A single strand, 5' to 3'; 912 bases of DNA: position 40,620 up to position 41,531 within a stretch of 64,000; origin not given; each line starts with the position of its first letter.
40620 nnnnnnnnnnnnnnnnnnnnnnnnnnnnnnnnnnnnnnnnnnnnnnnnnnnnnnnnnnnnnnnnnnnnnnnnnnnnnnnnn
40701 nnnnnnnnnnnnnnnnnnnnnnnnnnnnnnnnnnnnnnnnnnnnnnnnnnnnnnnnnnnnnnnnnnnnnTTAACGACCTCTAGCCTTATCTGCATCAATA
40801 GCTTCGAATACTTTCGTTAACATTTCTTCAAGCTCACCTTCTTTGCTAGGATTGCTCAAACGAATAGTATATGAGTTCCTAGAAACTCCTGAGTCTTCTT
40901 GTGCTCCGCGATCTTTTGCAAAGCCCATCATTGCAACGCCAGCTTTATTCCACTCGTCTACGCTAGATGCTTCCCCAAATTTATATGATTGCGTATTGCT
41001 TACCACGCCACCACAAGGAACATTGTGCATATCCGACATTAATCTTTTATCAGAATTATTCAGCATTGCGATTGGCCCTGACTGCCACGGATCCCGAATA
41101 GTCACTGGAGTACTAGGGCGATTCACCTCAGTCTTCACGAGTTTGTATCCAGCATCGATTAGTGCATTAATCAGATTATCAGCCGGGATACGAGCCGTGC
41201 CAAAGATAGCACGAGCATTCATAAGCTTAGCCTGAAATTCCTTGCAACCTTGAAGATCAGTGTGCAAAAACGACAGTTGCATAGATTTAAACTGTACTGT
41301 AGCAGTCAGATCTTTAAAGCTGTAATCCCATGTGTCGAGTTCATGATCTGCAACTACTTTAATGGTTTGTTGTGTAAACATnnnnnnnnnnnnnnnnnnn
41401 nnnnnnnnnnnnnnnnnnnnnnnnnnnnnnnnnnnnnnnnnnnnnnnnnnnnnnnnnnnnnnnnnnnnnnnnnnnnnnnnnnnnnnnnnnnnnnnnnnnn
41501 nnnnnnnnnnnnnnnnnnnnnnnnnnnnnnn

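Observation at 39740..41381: First three early genes after the injection-stop-like array have no recognisable motifs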

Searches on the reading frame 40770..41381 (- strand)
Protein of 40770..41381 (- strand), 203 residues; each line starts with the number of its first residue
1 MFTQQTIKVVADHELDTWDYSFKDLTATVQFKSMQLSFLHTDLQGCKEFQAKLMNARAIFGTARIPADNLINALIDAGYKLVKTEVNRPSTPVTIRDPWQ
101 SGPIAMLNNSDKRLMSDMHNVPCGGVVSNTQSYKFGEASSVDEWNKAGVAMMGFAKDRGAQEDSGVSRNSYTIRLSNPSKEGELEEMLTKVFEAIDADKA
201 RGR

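Call 5: search_protein_families(library=pfam, proteins=[window:40770-41381:-], max_evalue=1)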
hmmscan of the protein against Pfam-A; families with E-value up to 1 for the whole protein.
window:40770-41381:- (203 aa): 1 family
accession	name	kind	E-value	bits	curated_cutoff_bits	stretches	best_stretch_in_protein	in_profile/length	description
PF22632.2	BphC_D1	-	0.098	12.9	27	1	137-166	7-36/51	Dihydroxybiphenyl dioxygenase BphC D1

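Call 6: search_protein_families(library=phrogs, proteins=[window:40770-41381:-], max_evalue=0.01)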
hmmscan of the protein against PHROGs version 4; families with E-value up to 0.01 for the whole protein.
window:40770-41381:- (203 aa): 1 family
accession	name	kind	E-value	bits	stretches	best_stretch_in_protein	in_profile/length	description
phrog_5271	-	unknown function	2.8e-113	377.6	1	1-201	1-199/203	-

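Call 7: search_protein_families(library=padloc, proteins=[window:40770-41381:-], max_evalue=1)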
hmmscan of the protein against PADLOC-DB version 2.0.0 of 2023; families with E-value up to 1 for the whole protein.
window:40770-41381:- (203 aa): 0 families

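Call 11: find_homologous_proteins(query=window:40770-41381:-)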
Query window:40770-41381:- (203 aa): 268 proteins with E <= 0.001 among 358 candidates; the best 120 are listed.
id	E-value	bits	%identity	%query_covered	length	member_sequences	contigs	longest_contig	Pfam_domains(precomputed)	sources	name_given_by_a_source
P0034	8.1e-129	445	99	100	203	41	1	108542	-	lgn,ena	-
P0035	4.0e-127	439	98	100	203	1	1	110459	-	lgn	-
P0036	3.6e-124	430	95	100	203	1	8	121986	-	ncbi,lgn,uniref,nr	ncbi:hypothetical protein P162_0014 [Bacteriophage T5-like cott162]|uniref:Uncharacterized protein n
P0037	1.8e-123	427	95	100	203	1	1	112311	-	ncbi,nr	ncbi:hypothetical protein SB6_020 [Salmonella phage vB_SenS_SB6]|nr:hypothetical protein SB6_020 [Sa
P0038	2.3e-123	427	92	100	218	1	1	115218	-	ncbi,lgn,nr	ncbi:hypothetical protein KPBMHCEF_00019 [Salmonella phage EH3]|nr:hypothetical protein KPBMHCEF_000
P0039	9.1e-123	425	95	100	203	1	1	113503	-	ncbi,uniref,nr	ncbi:hypothetical protein oselot_167 [Salmonella phage oselot]|uniref:Uncharacterized protein n=1 Ta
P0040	1.6e-122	424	91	100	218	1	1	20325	-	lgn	-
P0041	3.9e-119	413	94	100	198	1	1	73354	-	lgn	-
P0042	1.5e-118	411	90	100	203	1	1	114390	-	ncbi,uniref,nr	ncbi:hypothetical protein [Salmonella phage JNwz02]|uniref:Uncharacterized protein n=1 Tax=Salmonell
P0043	1.5e-118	411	91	100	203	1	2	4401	-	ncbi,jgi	jgi:hypothetical protein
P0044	2.1e-118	411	94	100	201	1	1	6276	-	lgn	-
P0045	3.4e-118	410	88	100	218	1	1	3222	-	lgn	-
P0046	1.0e-117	409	94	100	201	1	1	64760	-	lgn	-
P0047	1.3e-117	408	93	100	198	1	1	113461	-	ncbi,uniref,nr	ncbi:hypothetical protein bobsandoy_164 [Salmonella phage bobsandoy]|uniref:Uncharacterized protein 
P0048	5.1e-116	403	92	100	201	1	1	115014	-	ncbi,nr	ncbi:hypothetical protein YZUL1_34 [Citrobacter phage YZU-L1]|nr:hypothetical protein YZUL1_34 [Citr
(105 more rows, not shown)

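Call 18: search_solved_structures(query=A1, max_evalue=10, show_alignments=2)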
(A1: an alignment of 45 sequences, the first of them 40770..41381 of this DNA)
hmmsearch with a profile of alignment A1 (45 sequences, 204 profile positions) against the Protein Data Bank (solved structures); distinct sequences matched with E-value up to 10: 2.
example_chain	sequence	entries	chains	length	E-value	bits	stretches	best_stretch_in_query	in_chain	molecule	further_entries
2hg2_A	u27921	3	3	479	1.1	12.2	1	85-149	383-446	Aldehyde dehydrogenase A | Lactaldehyde dehydrogenase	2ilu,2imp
2opx_A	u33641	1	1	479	1.3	12.1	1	85-149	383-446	Aldehyde dehydrogenase A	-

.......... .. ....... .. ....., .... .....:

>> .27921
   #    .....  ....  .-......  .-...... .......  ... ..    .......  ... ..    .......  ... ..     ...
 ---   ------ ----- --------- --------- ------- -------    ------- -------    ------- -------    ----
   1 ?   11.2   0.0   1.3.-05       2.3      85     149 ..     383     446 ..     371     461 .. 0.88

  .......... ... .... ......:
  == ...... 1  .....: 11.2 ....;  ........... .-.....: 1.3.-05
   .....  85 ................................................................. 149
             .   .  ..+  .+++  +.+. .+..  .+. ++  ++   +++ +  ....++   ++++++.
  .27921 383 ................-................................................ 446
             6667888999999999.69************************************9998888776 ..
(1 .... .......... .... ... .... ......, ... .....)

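Call 29: predict_structure(alignment_id=A1)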
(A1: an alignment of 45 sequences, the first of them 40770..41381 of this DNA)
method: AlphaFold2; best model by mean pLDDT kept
length: 203 residues; sequences in the alignment: 45
mean_pLDDT: 53.9   pTM: 0.32
mean pLDDT of the five models: 53.9, 48.0, 45.2, 44.1, 41.7
residues with pLDDT >= 90: 0; 70-90: 45; 50-70: 57; < 50: 101
segments of 3 or more residues with pLDDT < 50: 1-16, 89-98, 100-118, 120-129, 131-172
pLDDT, mean of each block of 10 residues (from residue 1): 32 50 72 72 74 68 64 74 63 43 43 44 41 39 45 40 40 51 63 62 49
secondary structure, 60 per line:
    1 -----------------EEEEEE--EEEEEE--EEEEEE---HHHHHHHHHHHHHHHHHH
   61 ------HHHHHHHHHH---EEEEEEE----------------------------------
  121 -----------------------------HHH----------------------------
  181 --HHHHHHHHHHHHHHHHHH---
elements in order: E18-23 E26-31 E34-39 H43-60 H67-76 E80-86 H183-200

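Call 35: fold_search(model_id=the predicted structure, library=pdb)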
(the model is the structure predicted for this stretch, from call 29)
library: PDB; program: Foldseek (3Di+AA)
matches with E <= 10: 336; with E <= 0.001: 0
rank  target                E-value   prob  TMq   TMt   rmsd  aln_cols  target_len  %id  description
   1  5i5d_B                9.5e-01  0.16  0.14  0.09  12.3        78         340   15  Salmonella global domain 245 (released 2017-04-19)
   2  5gs6_A                1.1e+00  0.30  0.13  0.08   4.0        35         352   14  Full-length NS1 structure of Zika virus from 2015 Brazil strain (released 2016-10-05)
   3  4nfa                  1.1e+00  0.18  0.12  0.12   4.4        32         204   19  Structure of the C-terminal doamin of Knl1 (released 2014-03-19)
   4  6vat_C                1.1e+00  0.33  0.11  0.07   6.6        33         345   18  Structure of the periplasmic domain of YejM from Salmonella typhimurium (released 2020-08-26)
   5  7f0a                  1.2e+00  0.25  0.13  0.10   7.6        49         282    8  Crystal structure of capreomycin phosphotransferase (released 2022-05-11)
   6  5jul_A                1.3e+00  0.35  0.13  0.02   2.9        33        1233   12  Near atomic structure of the Dark apoptosome (released 2017-02-22)
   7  8gm7_C                1.4e+00  0.10  0.15  0.17   7.2        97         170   10  Structure of apurinic/apyrimidinic DNA Lyase TK0353 from Thermococcus kodakarensis (Native Crystal Form) (released 2023-12-06)
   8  5k6k_B                1.5e+00  0.25  0.13  0.08   4.1        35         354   14  Zika virus non-structural protein 1 (NS1) (released 2016-07-06)
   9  6vc7_A                1.5e+00  0.11  0.14  0.09  12.6        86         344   12  Structure of the F349A mutant of the periplasmic domain of YejM from Salmonella typhimurium (released 2020-08-26)
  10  8i80_A                1.6e+00  0.14  0.14  0.11   9.1        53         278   13  Crystal structure of Cph001-D189N (released 2024-01-10)
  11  5tvm_E                1.6e+00  0.09  0.13  0.09   8.7        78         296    6  Crystal structure of Trypanosoma brucei AdoMetDC/prozyme heterodimer (released 2017-01-11)
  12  5o19                  1.6e+00  0.33  0.12  0.13   1.4        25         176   16  Japanese encephalitis virus non-structural protein 1 C-terminal domain (released 2018-01-24)
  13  4oig_A                1.6e+00  0.25  0.13  0.14   3.1        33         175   21  Dengue Virus Non-structural Protein NS1 (released 2014-03-05)
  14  5o36                  1.6e+00  0.25  0.13  0.14   2.7        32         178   16  Japanese encephalitis virus non-structural protein 1' C-terminal domain (released 2018-01-24)
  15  5tvf_E                1.6e+00  0.09  0.13  0.10  12.2        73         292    8  Crystal structure of Trypanosoma brucei AdoMetDC/prozyme heterodimer in complex with inhibitor CGP 40215 (released 2017-01-11)
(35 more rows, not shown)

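Call 39: search_protein_families(library=ncbifam, proteins=[window:40770-41381:-], max_evalue=1)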
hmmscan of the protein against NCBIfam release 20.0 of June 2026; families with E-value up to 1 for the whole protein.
window:40770-41381:- (203 aa): 0 families

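Call 48: search_dna_similar(query=window:40770-41381:-, collection=phages, mode=protein, max_rows=30, rows=spread, max_evalue=0.001)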
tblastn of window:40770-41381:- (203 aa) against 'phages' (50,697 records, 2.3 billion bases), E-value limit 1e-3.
Records with a match: 438; places in all: 442; records where one place covers at least 80% of the query: 378.
Best place of each record, by identity: >=99% 36; 95-99% 38; 90-95% 30; 80-90% 58; 60-80% 244; <60% 32.
By first word of the organism name: Salmonella 272; Escherichia 128; Phage 12; Bacteriophage 10; Shigella 4; Citrobacter 3; Klebsiella 3; Yersinia 2; Obesumbacterium 1; Campylobacter 1; and 2 more.
By host as written in the record: - 55; Escherichia coli 42; Salmonella enterica subsp. enterica serovar Enteritidis PT1 39; Salmonella sp. 24; Salmonella enterica 23; Salmonella enterica subsp. enterica serovar Enteritidis 21; Salmonella enterica subsp. enterica 19; Escherichia coli K-12 17; and 91 more.
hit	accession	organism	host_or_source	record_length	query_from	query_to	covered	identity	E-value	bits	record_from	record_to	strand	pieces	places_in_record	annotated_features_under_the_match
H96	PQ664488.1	Obesumbacterium phage Ob_P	Obesumbacterium proteus LE8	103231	1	203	100%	100.0%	8e-137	427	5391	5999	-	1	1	hypothetical protein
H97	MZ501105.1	Escherichia phage SuperGirl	Escherichia coli K-12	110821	1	203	100%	99.5%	2e-136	426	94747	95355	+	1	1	hypothetical protein (x2)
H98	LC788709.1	Escherichia coli phage Shin27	Sewage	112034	1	203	100%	99.5%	7e-136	425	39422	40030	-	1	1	hypothetical protein (x2)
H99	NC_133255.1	Escherichia phage vB_EcoS-26175I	Escherichia coli DSM 12242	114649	1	203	100%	98.5%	2e-135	423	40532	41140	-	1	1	hypothetical protein (x2)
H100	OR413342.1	Salmonella phage EH1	Salmonella enterica subsp. enterica ...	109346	1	203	100%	96.6%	4e-131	411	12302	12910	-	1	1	hypothetical protein (x2)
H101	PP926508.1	Salmonella phage PMBT26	Salmonella enterica subsp. enterica ...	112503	1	203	100%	94.6%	4e-130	408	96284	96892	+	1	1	hypothetical protein (x2)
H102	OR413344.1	Salmonella phage EH3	Salmonella enterica subsp. enterica ...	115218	1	203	100%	91.7%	6e-131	410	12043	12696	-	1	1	hypothetical protein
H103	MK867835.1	Salmonella phage vB_SenS_SB9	Salmonella enterica subsp. enterica ...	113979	1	203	100%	86.7%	4e-124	391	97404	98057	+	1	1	hypothetical protein (x2)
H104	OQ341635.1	Salmonella phage PRF-SP13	Salmonella enterica subsp. enterica ...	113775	1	203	100%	77.7%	1e-106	340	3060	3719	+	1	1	hypothetical protein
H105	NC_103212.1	Salmonella phage GEC_vB_N3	Salmonella enterica Enteritidis SeE.3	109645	1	183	90%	84.2%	2e-97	315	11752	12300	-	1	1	hypothetical protein (x2)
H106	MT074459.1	Salmonella phage bastian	Salmonella enterica subsp. enterica ...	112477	1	183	90%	81.4%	2e-94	306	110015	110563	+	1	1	hypothetical protein | putative membrane protein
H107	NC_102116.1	Salmonella phage vaffelhjerte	Salmonella enterica subsp. enterica ...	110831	1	183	90%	77.5%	4e-94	305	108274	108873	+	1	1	hypothetical protein (x2)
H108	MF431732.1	Bacteriophage T5-like pork29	raw pork meat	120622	1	202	100%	68.6%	2e-85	280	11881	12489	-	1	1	hypothetical protein (x2)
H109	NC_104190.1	Escherichia phage IME178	Escherichia coli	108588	1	199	98%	68.7%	2e-82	271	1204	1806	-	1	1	hypothetical protein (x2)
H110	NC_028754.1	Salmonella phage Shivani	Salmonella enterica subsp. enterica ...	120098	1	195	96%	69.5%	7e-84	276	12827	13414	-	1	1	hypothetical protein (x2)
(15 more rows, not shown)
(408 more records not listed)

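Call 60: fold_search(model_id=the predicted structure, library=viral)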
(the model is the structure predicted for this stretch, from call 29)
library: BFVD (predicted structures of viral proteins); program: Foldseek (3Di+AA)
matches with E <= 10: 114; with E <= 0.001: 3
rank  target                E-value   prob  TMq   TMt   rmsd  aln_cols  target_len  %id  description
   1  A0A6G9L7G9            1.3e-20  1.00  0.45  0.63  11.9       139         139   97  Uncharacterized protein [Salmonella phage faergetype]
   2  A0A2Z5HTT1            1.4e-20  1.00  0.42  0.42  24.7       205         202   64  Uncharacterized protein [Salmonella phage S124]
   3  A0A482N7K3            5.1e-13  1.00  0.43  0.85   2.1        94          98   74  (no name in the UniProt tables at hand)
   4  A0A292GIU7            4.9e-03  0.63  0.19  0.10  24.2       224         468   15  (no name in the UniProt tables at hand)
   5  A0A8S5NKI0            2.1e-01  0.63  0.21  0.39   5.7        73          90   14  Uncharacterized protein [Siphoviridae sp. ctK0l2]
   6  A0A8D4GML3            2.9e-01  0.15  0.18  0.11  29.9       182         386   13  (no name in the UniProt tables at hand)
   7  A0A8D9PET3            4.0e-01  0.90  0.21  0.54   2.7        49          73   12  Uncharacterized protein [Bacteriophage sp.]
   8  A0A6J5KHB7            4.8e-01  0.33  0.17  0.31  14.9       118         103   12  Uncharacterized protein [uncultured Caudovirales phage]
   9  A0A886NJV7            6.1e-01  0.51  0.13  0.23   4.8        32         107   12  (no name in the UniProt tables at hand)
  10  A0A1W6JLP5            6.1e-01  0.21  0.13  0.29   9.2        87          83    9  Uncharacterized protein [Lactococcus phage AM8]
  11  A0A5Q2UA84            6.9e-01  0.21  0.22  0.32  15.4       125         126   16  (no name in the UniProt tables at hand)
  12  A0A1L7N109            7.8e-01  0.23  0.13  0.13   7.7        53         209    8  Protein kinase domain-containing protein [Ralstonia phage RP12]
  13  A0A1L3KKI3            7.8e-01  0.08  0.12  0.04  12.3        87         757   11  Polymerase PB2 [Hubei orthoptera virus 6]
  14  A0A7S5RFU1            9.4e-01  0.51  0.12  0.49   1.3        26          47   12  (no name in the UniProt tables at hand)
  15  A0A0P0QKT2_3          9.4e-01  0.03  0.11  0.02  25.3       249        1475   10  (no name in the UniProt tables at hand)
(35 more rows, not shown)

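Call 97: search_protein_families(library=pfam, alignment_id=A1, max_evalue=0.1)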
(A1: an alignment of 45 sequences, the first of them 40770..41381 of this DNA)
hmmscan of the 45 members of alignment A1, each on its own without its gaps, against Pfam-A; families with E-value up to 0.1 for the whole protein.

A. member 1, window:40770-41381:- (203 aa): 1 family
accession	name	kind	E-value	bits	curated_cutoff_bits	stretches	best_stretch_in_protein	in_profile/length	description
PF22632.2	BphC_D1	-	0.098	12.9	27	0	137-166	7-36/51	Dihydroxybiphenyl dioxygenase BphC D1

B. families by the number of members that match (of 45 scanned): 3 families
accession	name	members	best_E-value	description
PF23553.1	NELF-A_N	12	0.029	NELF-A N-terminal domain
PF24632.1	DUF7629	3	0.055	Domain of unknown function (DUF7629)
PF22632.2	BphC_D1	1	0.098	Dihydroxybiphenyl dioxygenase BphC D1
